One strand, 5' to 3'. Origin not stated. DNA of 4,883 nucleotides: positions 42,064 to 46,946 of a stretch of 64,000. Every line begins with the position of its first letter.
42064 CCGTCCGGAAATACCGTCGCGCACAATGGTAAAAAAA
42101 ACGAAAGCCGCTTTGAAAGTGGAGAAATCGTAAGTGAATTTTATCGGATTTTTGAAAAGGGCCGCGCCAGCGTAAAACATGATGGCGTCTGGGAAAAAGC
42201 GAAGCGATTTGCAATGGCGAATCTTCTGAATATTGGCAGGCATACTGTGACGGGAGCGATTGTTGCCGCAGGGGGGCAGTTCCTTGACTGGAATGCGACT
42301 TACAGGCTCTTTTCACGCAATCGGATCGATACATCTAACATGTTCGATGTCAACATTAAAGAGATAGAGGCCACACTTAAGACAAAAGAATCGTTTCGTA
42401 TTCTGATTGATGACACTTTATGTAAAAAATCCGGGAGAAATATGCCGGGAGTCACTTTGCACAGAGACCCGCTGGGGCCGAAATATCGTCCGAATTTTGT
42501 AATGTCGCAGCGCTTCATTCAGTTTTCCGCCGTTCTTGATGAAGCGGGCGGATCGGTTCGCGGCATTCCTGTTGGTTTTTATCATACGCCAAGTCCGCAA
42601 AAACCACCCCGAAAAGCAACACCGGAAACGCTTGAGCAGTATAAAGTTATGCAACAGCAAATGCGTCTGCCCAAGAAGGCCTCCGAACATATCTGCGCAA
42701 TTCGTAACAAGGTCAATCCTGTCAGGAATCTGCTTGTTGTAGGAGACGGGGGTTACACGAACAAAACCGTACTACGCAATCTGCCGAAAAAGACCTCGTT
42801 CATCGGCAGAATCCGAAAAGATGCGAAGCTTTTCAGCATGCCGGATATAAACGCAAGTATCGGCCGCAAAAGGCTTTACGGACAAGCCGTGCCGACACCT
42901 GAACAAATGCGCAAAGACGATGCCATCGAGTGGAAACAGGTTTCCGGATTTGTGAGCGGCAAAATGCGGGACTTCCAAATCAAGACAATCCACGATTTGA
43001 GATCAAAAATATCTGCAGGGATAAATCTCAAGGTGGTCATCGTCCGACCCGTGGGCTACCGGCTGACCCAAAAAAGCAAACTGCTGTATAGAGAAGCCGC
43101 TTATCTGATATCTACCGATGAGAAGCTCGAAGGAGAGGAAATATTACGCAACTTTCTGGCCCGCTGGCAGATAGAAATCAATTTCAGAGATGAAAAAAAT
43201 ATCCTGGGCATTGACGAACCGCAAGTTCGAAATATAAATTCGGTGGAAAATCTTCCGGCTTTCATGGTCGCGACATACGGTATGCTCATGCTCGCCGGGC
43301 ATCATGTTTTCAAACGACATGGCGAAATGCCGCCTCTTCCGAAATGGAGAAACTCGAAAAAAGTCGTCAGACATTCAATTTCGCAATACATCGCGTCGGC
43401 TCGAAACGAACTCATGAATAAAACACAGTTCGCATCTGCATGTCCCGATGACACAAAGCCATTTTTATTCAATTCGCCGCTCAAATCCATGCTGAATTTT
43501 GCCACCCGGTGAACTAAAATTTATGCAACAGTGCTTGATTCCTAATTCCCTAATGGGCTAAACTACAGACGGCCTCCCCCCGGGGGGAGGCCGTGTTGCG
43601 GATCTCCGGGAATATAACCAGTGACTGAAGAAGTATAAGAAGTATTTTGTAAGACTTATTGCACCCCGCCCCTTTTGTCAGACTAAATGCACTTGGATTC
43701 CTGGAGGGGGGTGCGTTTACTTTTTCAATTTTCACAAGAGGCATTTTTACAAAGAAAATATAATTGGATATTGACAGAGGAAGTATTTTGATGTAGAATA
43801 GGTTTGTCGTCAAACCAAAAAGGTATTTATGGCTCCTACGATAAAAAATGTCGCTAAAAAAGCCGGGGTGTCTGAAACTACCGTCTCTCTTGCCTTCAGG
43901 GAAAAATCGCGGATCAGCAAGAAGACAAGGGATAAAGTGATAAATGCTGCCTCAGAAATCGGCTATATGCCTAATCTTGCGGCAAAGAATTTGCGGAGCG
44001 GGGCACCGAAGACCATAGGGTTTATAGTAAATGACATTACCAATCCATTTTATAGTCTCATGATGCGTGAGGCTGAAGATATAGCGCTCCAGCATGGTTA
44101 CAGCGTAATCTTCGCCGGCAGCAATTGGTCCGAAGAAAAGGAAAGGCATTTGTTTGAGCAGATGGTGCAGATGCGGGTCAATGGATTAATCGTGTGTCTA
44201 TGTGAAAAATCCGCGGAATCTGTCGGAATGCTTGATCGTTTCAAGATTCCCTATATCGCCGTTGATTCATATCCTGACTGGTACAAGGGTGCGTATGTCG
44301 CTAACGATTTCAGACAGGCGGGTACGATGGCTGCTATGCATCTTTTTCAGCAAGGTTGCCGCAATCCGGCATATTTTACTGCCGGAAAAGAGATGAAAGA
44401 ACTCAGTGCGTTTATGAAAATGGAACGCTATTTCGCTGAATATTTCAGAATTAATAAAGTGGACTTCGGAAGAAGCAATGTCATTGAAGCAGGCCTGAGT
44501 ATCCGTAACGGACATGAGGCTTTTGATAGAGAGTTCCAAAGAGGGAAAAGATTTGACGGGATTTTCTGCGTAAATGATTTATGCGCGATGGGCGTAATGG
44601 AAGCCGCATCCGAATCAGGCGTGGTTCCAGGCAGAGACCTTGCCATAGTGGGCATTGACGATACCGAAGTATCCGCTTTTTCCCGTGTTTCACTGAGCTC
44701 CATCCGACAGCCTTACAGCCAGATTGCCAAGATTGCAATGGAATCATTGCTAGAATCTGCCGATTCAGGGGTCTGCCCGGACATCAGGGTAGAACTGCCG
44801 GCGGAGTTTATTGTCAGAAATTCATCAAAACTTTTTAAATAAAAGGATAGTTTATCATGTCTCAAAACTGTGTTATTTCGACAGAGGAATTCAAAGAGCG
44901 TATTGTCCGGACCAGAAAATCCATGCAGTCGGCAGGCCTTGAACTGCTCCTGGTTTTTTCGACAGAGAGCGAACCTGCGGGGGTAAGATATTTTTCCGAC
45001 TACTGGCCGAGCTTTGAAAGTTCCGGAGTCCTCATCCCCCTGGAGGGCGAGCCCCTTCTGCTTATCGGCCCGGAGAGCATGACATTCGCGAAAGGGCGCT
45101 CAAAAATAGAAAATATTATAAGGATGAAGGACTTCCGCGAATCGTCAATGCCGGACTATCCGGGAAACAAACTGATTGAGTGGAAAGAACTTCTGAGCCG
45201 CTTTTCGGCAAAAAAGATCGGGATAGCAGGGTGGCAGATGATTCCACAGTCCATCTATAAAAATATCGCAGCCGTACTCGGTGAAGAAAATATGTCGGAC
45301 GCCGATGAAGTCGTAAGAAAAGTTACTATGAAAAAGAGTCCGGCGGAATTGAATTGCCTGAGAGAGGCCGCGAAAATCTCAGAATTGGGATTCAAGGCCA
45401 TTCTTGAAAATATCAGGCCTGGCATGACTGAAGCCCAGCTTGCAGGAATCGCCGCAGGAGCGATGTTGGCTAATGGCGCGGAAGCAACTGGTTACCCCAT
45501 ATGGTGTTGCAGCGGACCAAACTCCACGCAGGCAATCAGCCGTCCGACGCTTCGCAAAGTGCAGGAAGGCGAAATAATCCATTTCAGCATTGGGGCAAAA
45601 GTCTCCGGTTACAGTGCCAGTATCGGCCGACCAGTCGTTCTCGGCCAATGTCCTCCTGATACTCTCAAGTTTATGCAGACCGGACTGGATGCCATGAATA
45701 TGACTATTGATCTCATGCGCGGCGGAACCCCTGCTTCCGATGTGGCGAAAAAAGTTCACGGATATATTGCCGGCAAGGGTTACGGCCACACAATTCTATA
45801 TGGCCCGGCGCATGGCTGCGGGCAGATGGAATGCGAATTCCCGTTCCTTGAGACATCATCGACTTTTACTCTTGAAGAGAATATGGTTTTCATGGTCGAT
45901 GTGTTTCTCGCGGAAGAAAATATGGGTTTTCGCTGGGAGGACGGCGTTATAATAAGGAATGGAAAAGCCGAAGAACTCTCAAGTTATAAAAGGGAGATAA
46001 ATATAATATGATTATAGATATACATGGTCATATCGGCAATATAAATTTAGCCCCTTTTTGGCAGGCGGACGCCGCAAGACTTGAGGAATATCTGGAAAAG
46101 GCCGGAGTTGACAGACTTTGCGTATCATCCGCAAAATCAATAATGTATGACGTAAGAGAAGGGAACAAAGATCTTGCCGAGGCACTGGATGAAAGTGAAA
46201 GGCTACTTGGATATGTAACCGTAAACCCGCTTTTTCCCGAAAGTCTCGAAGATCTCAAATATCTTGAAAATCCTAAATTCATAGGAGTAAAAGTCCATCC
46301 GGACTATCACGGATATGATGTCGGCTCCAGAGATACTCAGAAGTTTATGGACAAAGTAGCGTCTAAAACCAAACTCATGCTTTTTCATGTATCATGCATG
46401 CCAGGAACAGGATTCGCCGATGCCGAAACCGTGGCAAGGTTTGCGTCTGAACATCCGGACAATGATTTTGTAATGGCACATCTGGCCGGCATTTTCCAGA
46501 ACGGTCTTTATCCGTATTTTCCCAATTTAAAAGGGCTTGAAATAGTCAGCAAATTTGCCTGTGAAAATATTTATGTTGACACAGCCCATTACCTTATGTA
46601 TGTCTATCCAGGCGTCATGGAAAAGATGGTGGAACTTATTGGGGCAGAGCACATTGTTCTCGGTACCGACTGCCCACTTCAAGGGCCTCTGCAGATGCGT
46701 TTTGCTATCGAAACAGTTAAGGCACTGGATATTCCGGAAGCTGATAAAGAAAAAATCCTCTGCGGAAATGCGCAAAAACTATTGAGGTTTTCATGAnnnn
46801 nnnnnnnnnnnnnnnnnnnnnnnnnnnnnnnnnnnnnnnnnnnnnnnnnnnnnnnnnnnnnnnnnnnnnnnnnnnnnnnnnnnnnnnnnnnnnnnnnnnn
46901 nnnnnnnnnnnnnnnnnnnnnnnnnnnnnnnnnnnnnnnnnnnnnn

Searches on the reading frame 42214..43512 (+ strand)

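Call 64: search_protein_families(library=pfam, proteins=[window:42214-43512:+], max_evalue=0.00001)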
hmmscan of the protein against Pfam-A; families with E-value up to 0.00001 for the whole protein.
window:42214-43512:+ (432 aa): 2 families
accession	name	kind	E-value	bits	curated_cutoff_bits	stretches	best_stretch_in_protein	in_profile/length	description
PF13546.12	DDE_5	-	3.1e-11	43.8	27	1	4-244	23-252/272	DDE superfamily endonuclease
PF01609.27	DDE_Tnp_1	-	1.6e-07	31.7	23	1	165-346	70-189/200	Transposase DDE domain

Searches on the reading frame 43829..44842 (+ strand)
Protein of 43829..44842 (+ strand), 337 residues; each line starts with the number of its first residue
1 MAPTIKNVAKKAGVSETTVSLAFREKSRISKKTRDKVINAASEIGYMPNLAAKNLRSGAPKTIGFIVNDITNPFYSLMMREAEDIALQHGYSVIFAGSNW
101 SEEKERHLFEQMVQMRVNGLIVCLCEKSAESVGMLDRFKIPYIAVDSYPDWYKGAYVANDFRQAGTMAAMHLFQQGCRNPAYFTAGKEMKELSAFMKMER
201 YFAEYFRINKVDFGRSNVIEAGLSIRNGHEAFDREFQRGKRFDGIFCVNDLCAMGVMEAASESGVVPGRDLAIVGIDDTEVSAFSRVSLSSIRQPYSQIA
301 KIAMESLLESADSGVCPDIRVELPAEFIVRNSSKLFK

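Call 64: search_protein_families(library=pfam, proteins=[window:43829-44842:+], max_evalue=0.00001)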
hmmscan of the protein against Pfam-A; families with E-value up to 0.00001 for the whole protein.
window:43829-44842:+ (337 aa): 4 families
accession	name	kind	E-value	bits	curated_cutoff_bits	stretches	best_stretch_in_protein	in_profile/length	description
PF13377.12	Peripla_BP_3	-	1.8e-20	74.1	26.5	1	171-333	3-167/167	Periplasmic binding protein-like domain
PF13407.12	Peripla_BP_4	-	3.6e-17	63.2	35.1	1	63-280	1-220/258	Periplasmic binding protein domain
PF00356.27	LacI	-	6.9e-16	58.2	27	1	4-49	1-46/46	Bacterial regulatory proteins, lacI family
PF00532.27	Peripla_BP_1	-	7.2e-13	49.1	22.2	1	62-272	3-213/281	Periplasmic binding proteins and sugar binding domain of LacI family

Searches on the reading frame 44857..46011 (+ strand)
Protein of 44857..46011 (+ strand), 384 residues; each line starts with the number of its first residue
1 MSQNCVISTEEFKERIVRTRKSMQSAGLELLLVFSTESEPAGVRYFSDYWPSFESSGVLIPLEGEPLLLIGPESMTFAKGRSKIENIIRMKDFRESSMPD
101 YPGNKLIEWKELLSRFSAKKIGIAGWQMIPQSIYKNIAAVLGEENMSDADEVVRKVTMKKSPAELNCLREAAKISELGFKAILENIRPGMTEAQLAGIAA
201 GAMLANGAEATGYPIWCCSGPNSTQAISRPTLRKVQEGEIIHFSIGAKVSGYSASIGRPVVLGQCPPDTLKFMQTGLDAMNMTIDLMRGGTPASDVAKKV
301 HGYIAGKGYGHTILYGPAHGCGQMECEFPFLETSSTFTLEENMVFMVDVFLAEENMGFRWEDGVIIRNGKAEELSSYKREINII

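Call 64: search_protein_families(library=pfam, proteins=[window:44857-46011:+], max_evalue=0.00001)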
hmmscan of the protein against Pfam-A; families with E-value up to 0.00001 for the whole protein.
window:44857-46011:+ (384 aa): 2 families
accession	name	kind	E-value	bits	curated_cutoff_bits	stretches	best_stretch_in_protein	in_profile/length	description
PF00557.29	Peptidase_M24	-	1.8e-35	123.1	23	1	167-367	2-207/208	Metallopeptidase family M24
PF01321.24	Creatinase_N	-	1.2e-09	39.3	22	1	15-156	1-125/128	Creatinase/Prolidase N-terminal domain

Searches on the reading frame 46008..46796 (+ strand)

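Call 64: search_protein_families(library=pfam, proteins=[window:46008-46796:+], max_evalue=0.00001)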
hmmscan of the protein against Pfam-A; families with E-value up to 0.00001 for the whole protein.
window:46008-46796:+ (262 aa): 1 family
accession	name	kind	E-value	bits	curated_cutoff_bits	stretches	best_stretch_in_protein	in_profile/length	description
PF04909.20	Amidohydro_2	-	9.8e-21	75.2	26.4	1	53-261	67-289/289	Amidohydrolase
